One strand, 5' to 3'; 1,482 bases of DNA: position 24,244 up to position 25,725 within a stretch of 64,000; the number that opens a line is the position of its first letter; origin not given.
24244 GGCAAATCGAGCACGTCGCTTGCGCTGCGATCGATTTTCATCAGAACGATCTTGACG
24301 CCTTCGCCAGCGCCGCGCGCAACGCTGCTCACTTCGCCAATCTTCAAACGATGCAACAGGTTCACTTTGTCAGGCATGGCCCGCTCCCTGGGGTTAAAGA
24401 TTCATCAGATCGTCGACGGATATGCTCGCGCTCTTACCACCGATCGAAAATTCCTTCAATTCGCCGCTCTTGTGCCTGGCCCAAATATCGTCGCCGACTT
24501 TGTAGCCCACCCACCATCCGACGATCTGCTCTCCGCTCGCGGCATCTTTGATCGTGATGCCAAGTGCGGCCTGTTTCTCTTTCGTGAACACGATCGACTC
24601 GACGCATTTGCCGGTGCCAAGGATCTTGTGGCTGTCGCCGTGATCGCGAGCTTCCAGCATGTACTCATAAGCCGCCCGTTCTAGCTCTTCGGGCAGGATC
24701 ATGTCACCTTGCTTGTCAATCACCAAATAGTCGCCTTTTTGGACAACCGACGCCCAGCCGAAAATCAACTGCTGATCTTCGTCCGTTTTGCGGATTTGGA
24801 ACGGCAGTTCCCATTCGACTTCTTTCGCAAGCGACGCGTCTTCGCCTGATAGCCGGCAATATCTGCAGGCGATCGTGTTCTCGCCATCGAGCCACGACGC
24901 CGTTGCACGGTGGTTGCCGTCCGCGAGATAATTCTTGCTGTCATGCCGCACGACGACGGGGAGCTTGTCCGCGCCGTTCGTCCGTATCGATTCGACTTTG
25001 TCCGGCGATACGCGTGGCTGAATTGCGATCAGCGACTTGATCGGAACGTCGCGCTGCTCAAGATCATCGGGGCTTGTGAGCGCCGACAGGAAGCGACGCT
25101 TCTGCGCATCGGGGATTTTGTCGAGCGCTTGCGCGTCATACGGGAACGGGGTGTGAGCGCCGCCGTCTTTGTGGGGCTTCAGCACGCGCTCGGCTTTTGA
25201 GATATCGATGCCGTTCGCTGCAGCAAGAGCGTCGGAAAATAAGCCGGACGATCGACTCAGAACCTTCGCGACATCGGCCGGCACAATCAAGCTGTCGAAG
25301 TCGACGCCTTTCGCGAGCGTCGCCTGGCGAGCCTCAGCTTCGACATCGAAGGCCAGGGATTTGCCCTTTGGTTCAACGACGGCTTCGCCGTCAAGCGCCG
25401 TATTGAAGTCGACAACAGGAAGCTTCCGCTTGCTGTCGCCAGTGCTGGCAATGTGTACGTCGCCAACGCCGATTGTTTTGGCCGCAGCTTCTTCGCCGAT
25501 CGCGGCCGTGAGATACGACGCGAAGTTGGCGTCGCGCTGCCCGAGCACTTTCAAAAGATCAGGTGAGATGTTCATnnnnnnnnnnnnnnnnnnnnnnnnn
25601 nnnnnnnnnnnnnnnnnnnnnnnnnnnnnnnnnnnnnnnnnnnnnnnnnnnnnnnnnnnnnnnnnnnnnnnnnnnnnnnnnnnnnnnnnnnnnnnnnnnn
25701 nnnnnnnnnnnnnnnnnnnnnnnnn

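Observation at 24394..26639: ParB/Srx-like domain fused to the XkdF-type prohead protease, ATGA-coupled to MuF: a possible virion-packaged effector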

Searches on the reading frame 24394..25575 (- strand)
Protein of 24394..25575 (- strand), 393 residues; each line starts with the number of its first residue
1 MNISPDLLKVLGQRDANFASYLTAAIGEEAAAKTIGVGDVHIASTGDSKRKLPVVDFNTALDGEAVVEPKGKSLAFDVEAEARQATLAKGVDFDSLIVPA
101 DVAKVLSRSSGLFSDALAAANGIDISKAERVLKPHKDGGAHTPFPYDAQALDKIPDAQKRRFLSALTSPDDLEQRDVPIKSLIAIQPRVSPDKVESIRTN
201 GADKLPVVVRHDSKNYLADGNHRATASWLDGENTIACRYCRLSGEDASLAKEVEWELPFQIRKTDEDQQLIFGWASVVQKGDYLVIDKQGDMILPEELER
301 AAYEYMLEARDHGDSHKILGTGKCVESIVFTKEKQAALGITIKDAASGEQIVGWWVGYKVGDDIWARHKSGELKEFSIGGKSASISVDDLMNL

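Call 3: search_protein_families(library=pfam, proteins=[window:24394-25575:-], max_evalue=0.1)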
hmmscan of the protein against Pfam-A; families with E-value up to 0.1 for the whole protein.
window:24394-25575:- (393 aa): 2 families
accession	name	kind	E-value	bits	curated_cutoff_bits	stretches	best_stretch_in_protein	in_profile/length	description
PF14550.11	Peptidase_S78_2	-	1.7e-15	57.6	24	1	260-384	4-124/126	Putative phage serine protease XkdF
PF23719.1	VapB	-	0.00021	21.8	27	1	172-240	25-94/97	Antitoxin VapB-like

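Call 4: search_protein_families(library=phrogs, proteins=[window:24394-25575:-], max_evalue=0.01)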
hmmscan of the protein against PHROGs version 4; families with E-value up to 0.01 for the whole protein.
window:24394-25575:- (393 aa): 6 families
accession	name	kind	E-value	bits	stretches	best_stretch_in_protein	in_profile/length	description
phrog_1530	-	other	2.1e-16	61.2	1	259-383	237-350/379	DNA methyltransferase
phrog_33677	-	head and packaging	9.3e-15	55.7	1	274-391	160-273/564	head maturation protease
phrog_3017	-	head and packaging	4.2e-10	40.4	1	254-382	35-152/402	head maturation protease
phrog_34096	-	head and packaging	0.00017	21.5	1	260-383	125-236/412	head maturation protease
phrog_15223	-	other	0.0022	19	0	260-378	5-110/199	protease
phrog_13242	-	unknown function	0.0027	17.7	1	285-382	331-423/450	-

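Call 5: search_protein_families(library=ncbifam, proteins=[window:24394-25575:-], max_evalue=1)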
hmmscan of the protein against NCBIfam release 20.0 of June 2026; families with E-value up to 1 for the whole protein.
window:24394-25575:- (393 aa): 0 families

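Call 6: find_homologous_proteins(query=window:24394-25575:-, max_evalue=0.001)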
Query window:24394-25575:- (393 aa): 132 proteins with E <= 0.001 among 8000 candidates; the best 120 are listed.
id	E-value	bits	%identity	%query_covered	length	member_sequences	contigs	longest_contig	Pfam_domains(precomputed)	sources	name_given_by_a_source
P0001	1.3e-167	576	67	99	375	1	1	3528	PF14550.12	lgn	-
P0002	1.4e-151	523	65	100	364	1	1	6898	PF14550.12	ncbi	-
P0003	1.8e-134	467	71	70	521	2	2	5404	PF14550.12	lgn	-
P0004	1.2e-126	441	56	99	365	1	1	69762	PF14550.12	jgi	jgi:Putative phage serine protease XkdF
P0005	1.9e-119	417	54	99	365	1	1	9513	PF14550.12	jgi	jgi:hypothetical protein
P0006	2.2e-117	411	55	99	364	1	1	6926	PF14550.12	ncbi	-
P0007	4.4e-115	403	53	100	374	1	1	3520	PF14550.12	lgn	-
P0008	4.8e-115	403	52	97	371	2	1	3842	PF14550.12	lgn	-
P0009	1.1e-114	402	53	99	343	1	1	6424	PF14550.12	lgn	-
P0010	5.4e-113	396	67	68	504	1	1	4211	PF14550.12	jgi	jgi:hypothetical protein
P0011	2.4e-112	394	50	98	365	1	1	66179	PF14550.12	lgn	-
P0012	8.6e-111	389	50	99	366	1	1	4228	PF14550.12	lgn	-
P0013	6.5e-110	386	50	99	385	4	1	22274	PF14550.12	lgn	-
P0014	1.4e-107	378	47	99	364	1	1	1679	PF14550.12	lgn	-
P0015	3.9e-107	377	48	98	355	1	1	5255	PF14550.12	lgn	-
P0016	5.2e-105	370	51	98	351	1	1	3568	PF14550.12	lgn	-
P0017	5.0e-99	350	49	98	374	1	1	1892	PF14550.12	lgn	-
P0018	6.3e-95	337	46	98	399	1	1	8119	PF14550.12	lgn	-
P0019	2.0e-94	335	58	70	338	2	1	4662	PF14550.12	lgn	-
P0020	2.2e-92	328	48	98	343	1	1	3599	PF14550.12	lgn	-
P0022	2.7e-80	289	44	71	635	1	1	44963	PF14550.12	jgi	jgi:hypothetical protein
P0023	4.1e-78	282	47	66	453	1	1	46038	PF14550.12,PF08857.18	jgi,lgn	jgi:hypothetical protein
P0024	3.6e-76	275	52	65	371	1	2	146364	PF14550.12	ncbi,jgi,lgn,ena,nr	ncbi:MAG TPA: XkdF-like putative serine protease domain-containing protein [Stellaceae bacterium]|nr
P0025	1.0e-75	274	51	66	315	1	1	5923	PF14550.12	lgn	-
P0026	1.7e-75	273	52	67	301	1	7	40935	PF14550.12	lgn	-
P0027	1.0e-74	270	51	65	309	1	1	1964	PF14550.12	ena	-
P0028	2.0e-73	266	52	66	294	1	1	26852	PF14550.12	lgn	-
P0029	2.9e-73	266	52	66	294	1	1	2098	PF14550.12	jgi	jgi:hypothetical protein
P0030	3.0e-73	265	46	69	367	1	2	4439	PF14550.12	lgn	-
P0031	2.6e-69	252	45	67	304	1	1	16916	PF14550.12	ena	-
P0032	4.7e-69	252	39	90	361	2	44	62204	PF14550.12,PF23719.2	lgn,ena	-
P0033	1.3e-68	250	42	65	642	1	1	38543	PF14550.12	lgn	-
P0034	2.3e-68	249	43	74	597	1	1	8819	PF14550.12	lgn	-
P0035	3.3e-67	246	45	73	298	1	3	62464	PF14550.12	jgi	jgi:hypothetical protein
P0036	7.3e-67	244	45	74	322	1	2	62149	PF14550.12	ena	-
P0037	1.4e-66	244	48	67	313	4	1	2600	PF14550.12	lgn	-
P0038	5.9e-66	241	47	67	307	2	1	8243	PF14550.12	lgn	-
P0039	7.3e-66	241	42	67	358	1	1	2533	PF14550.12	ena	-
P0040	1.0e-65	241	49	66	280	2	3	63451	PF14550.12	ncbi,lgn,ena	-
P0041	1.6e-65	240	41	73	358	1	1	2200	PF14550.12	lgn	-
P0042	2.0e-65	240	49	66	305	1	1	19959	PF14550.12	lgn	-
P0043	2.6e-65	239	49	63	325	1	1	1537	PF14550.12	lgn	-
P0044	5.9e-64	235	49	65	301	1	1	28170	PF14550.12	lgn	-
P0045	1.3e-63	234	48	65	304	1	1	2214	PF14550.12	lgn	-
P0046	3.2e-63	232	48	66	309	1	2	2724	PF14550.12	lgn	-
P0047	4.0e-62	229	45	70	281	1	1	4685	PF14550.12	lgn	-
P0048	1.4e-61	227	48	64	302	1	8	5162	PF14550.12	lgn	-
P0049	2.8e-61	226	42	75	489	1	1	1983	PF14550.12,PF18823.7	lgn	-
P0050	9.5e-61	224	45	70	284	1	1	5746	PF14550.12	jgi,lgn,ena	-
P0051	2.0e-60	223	37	89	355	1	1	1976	PF14550.12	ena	-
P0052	2.2e-60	223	58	32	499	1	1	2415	PF14550.12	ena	-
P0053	8.6e-59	218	44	67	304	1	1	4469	PF14550.12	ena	-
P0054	1.3e-58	217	44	66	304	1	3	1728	PF14550.12,PF23719.2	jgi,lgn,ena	-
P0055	1.9e-58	217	44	65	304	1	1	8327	PF14550.12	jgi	jgi:hypothetical protein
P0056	1.5e-57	214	43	66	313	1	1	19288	PF14550.12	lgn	-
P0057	1.7e-57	214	44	65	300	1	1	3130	PF14550.12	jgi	-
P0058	1.3e-56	211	44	66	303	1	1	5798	PF14550.12,PF23719.2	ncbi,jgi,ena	jgi:hypothetical protein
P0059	1.5e-56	211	43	68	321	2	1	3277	PF14550.12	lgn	-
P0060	6.5e-56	208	43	66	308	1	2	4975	PF14550.12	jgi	jgi:hypothetical protein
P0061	2.7e-55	206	44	66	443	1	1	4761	PF14550.12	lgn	-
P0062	3.2e-55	206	42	68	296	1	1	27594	PF14550.12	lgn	-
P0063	8.0e-55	205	45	63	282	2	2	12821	PF14550.12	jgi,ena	-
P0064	3.5e-54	203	40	62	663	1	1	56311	PF14550.12,PF00300.28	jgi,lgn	jgi:broad specificity phosphatase PhoE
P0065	2.6e-53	200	42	66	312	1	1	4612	PF14550.12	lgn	-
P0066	1.0e-49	188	44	64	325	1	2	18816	PF14550.12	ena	-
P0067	3.9e-49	186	41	72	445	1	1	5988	PF14550.12,PF06150.18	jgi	jgi:cation transport regulator ChaB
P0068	1.8e-48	184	44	61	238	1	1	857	PF14550.12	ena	-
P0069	1.8e-47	181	38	64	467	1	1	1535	PF14550.12,PF06150.18,PF02195.27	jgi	jgi:cation transport regulator ChaB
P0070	3.0e-41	160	63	34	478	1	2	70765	PF14550.12,PF04233.20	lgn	-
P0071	5.0e-41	159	38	66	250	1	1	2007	PF14550.12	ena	-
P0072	6.9e-41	159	60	33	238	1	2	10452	PF14550.12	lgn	-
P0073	1.1e-40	158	47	48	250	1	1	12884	PF14550.12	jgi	jgi:hypothetical protein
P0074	2.3e-40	157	60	34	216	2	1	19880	PF14550.12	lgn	-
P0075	8.2e-39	152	54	34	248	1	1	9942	PF14550.12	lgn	-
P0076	1.1e-38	152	47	40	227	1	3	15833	PF14550.12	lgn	-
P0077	2.4e-38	151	54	38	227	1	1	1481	PF14550.12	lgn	-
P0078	2.7e-38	150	54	36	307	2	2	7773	PF14550.12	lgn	-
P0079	5.4e-38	149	57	33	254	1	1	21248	PF14550.12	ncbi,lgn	-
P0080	2.1e-37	148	59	32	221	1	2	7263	PF14550.12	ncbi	-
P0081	1.1e-36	145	55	34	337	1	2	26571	PF14550.12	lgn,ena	-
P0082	1.7e-36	145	55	35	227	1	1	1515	PF14550.12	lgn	-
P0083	2.0e-36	144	40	51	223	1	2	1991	PF14550.12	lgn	-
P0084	2.3e-36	144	56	34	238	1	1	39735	PF14550.12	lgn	-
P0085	2.7e-36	144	55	35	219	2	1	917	PF14550.12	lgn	-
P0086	1.4e-35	142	50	35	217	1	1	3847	PF14550.12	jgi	jgi:hypothetical protein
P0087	1.5e-35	141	55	34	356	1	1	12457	PF14550.12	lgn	-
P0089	2.6e-35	141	57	34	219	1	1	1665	PF14550.12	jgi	jgi:hypothetical protein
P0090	3.1e-35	140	51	35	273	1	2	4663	PF14550.12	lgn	-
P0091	4.5e-35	140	55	34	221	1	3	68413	PF14550.12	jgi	jgi:hypothetical protein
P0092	9.2e-34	136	41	51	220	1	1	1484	PF14550.12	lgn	-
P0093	1.5e-33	135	53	34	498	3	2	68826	PF14550.12,PF04233.20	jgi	-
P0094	2.1e-33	134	53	34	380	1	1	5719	PF14550.12,PF23474.2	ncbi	-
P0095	4.3e-33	133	33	90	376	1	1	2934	PF14550.12,PF02834.23,PF23474.2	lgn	-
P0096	6.1e-33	133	54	34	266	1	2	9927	PF14550.12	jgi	jgi:hypothetical protein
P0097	6.4e-33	133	54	34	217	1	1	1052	PF14550.12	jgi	jgi:Putative phage serine protease XkdF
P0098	1.2e-32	132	40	53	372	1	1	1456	PF14550.12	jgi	jgi:hypothetical protein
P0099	2.6e-32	131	47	41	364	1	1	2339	PF14550.12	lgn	-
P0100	4.0e-32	130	51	34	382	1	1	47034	PF14550.12,PF23474.2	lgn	-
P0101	6.7e-32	129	53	33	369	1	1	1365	PF14550.12,PF23474.2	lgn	-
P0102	1.4e-31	128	40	45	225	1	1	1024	PF14550.12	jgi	jgi:hypothetical protein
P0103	2.5e-31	128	50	35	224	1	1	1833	PF14550.12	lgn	-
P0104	6.4e-31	126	48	35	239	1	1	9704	PF14550.12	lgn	-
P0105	6.9e-31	126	35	65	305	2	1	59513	PF14550.12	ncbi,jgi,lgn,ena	jgi:hypothetical protein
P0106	2.9e-30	124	47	37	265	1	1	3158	PF14550.12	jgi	jgi:hypothetical protein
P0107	3.5e-30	124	47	37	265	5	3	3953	PF14550.12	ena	-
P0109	2.0e-29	121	47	38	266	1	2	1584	PF14550.12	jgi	jgi:hypothetical protein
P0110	3.0e-28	117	49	35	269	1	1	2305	PF14550.12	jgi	jgi:hypothetical protein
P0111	7.2e-28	116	47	37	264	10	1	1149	PF14550.12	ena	-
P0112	7.9e-28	116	44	40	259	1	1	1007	PF14550.12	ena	-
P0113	5.9e-26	110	46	33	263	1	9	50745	PF14550.12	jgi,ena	jgi:hypothetical protein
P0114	9.4e-25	106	48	32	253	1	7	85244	PF14550.12,PF06150.18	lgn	-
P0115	3.5e-24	104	48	33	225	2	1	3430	PF14550.12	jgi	-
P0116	2.2e-23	101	47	33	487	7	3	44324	PF14550.12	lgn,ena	-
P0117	2.8e-23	101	51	31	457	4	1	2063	PF23855.2,PF14550.12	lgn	-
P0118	2.9e-23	101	44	36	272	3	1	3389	PF14550.12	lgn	-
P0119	2.0e-22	98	45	33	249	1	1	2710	PF14550.12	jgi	jgi:hypothetical protein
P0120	3.4e-22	97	50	31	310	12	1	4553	PF14550.12,PF06150.18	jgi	-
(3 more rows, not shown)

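Call 7: search_solved_structures(query=window:24394-25575:-, max_evalue=10, show_alignments=3)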
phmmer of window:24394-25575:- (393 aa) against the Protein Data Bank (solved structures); distinct sequences matched with E-value up to 10: 0.

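Call 16: search_dna_similar(query=window:24394-25575:-, collection=phages, mode=protein, max_rows=30, max_evalue=0.001)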
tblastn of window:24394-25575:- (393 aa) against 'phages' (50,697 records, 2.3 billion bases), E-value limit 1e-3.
Records with a match: 18; places in all: 18; records where one place covers at least 80% of the query: 0.
Best place of each record, by identity: <60% 18.
By first word of the organism name: Rhizobium 10; Haloarcula 4; Bacillus 2; Roseobacter 1; Bacteriophage 1.
By host as written in the record: Haloarcula hispanica 2; Haloarcula californiae 2; Bacillus thuringiensis BGSC 4AJ1 2; Rhizobium phaseoli N161 1; Rhizobium phaseoli Y2_4 1; Rhizobium etli T3_9 1; Rhizobium etli T3_10 1; Rhizobium etli sv. phaseoli N561 1; and 7 more.
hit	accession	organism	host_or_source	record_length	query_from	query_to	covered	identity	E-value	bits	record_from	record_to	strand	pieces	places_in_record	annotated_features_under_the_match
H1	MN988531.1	Rhizobium phage RHph_Y5A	Rhizobium phaseoli N161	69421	127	380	65%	32.2%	3e-25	114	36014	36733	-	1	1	DNA methyltransferase/prohead protease protein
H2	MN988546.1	Rhizobium phage RHph_Y2_4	Rhizobium phaseoli Y2_4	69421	127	380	65%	32.2%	3e-25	114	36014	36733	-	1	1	DNA methyltransferase/prohead protease protein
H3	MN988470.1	Rhizobium phage RHph_TM3_3_9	Rhizobium etli T3_9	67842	130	380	64%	32.2%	4e-25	113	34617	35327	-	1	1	DNA methyltransferase/prohead protease protein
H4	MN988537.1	Rhizobium phage RHph_TM3_3_10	Rhizobium etli T3_10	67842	130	380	64%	32.2%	4e-25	113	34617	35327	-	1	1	DNA methyltransferase/prohead protease protein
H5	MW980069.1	Rhizobium phage RHEph19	Rhizobium etli sv. phaseoli N561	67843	130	380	64%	32.2%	4e-25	113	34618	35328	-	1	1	DNA methyltransferase/prohead protease protein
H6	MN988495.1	Rhizobium phage RHph_TM3_3_13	Rhizobium etli T3_13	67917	130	380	64%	32.2%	4e-25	113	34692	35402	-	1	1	DNA methyltransferase/prohead protease protein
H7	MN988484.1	Rhizobium phage RHph_Y60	Rhizobium etli TAL182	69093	130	380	64%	32.2%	4e-25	113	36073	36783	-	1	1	DNA methyltransferase/prohead protease protein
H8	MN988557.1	Rhizobium phage RHph_Y52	Rhizobium phaseoli IE6794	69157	130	380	64%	32.2%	4e-25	113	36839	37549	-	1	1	DNA methyltransferase/prohead protease protein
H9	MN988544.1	Rhizobium phage RHph_Y21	Rhizobium phaseoli N841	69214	130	380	64%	32.2%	4e-25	113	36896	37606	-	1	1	DNA methyltransferase/prohead protease protein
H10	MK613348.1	Roseobacter phage CRP-6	Rhodobacteraceae bacterium FZCC0042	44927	218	382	42%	38.8%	1e-19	97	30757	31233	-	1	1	hypothetical protein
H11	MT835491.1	Bacteriophage sp.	human fecal samples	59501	259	378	31%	46.7%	2e-20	99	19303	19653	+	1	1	record has no annotation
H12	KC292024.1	Haloarcula hispanica tailed virus 2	Haloarcula hispanica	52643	262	391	33%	34.1%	8e-8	61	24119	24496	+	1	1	38: prohead protease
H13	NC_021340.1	Haloarcula hispanica tailed virus 2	Haloarcula hispanica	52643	262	391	33%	34.1%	8e-8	61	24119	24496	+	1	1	38: head maturation protease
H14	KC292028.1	Haloarcula californiae tailed virus 2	Haloarcula californiae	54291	274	391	30%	37.2%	5e-10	67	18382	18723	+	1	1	32: prohead protease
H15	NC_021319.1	Haloarcula californiae tailed virus 2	Haloarcula californiae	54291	274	391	30%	37.2%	5e-10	67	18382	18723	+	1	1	32: head maturation protease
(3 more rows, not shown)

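Call 17: predict_structure(alignment_id=A1)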
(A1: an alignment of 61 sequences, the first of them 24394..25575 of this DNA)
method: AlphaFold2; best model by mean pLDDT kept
length: 393 residues; sequences in the alignment: 61
mean_pLDDT: 79.0   pTM: 0.47
mean pLDDT of the five models: 79.0, 78.5, 77.4, 76.8, 76.1
residues with pLDDT >= 90: 188; 70-90: 75; 50-70: 79; < 50: 51
segments of 3 or more residues with pLDDT < 50: 33-52, 54-56, 63-77, 245-256
pLDDT, mean of each block of 10 residues (from residue 1): 73 83 73 45 44 52 44 47 63 64 63 73 74 97 98 94 96 96 98 98 97 95 98 97 57 51 93 94 85 89 86 65 92 97 95 95 92 75 61 65
secondary structure, 60 per line:
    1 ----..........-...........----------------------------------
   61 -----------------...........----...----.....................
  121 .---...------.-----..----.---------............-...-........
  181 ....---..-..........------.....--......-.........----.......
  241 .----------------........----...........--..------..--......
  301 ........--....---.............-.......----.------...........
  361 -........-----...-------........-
elements in order: H5-14 H16-26 H78-88 H100-121 H156-167 E173-178 E182-184 H191-200 E207-211 E214-219 H221-229 E234-241 E258-265 E270-280 H295-308 E311-314 E318-330 H332-338 E350-360 H362-369 E375-377 H387-392

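Call 19: get_annotated_region(hit=H1, flank=6000)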
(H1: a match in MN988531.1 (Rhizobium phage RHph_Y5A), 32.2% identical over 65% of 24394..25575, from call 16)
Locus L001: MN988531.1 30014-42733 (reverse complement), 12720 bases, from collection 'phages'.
description: Rhizobium phage RHph_Y5A, complete genome.
organism: Rhizobium phage RHph_Y5A (NCBI taxid 2509784)
taxonomy: Viruses; Duplodnaviria; Heunggongvirae; Uroviricota; Caudoviricetes
host: Rhizobium phaseoli N161; source: agricultural lands; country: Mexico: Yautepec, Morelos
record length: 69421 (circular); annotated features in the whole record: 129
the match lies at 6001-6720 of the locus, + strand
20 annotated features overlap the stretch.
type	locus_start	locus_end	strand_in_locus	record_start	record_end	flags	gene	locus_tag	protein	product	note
CDS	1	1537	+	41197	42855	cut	-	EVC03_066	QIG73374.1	hypothetical protein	-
CDS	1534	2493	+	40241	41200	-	-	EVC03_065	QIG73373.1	hypothetical protein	-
CDS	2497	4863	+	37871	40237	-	-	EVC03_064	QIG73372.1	pectin lyase fold domain-containing protein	-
CDS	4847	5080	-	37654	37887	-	-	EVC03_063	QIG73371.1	hypothetical protein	-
CDS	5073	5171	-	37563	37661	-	-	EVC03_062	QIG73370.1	hypothetical protein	-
CDS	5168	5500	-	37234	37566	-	-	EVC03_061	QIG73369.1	hypothetical protein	-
CDS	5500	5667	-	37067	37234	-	-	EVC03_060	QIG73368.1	hypothetical protein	-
CDS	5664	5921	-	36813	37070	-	-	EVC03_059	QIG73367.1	hypothetical protein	-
CDS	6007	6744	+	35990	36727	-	-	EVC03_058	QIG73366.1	DNA methyltransferase/prohead protease protein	-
CDS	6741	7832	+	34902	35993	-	-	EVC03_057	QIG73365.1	hypothetical protein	-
CDS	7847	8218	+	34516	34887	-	-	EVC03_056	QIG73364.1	hypothetical protein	-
CDS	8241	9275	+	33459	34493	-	-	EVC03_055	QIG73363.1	major capsid protein E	-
CDS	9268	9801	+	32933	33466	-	-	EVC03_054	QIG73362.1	hypothetical protein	-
CDS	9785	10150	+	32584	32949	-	-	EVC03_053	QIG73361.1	hypothetical protein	-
CDS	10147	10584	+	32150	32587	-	-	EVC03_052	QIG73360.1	putative tail component protein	-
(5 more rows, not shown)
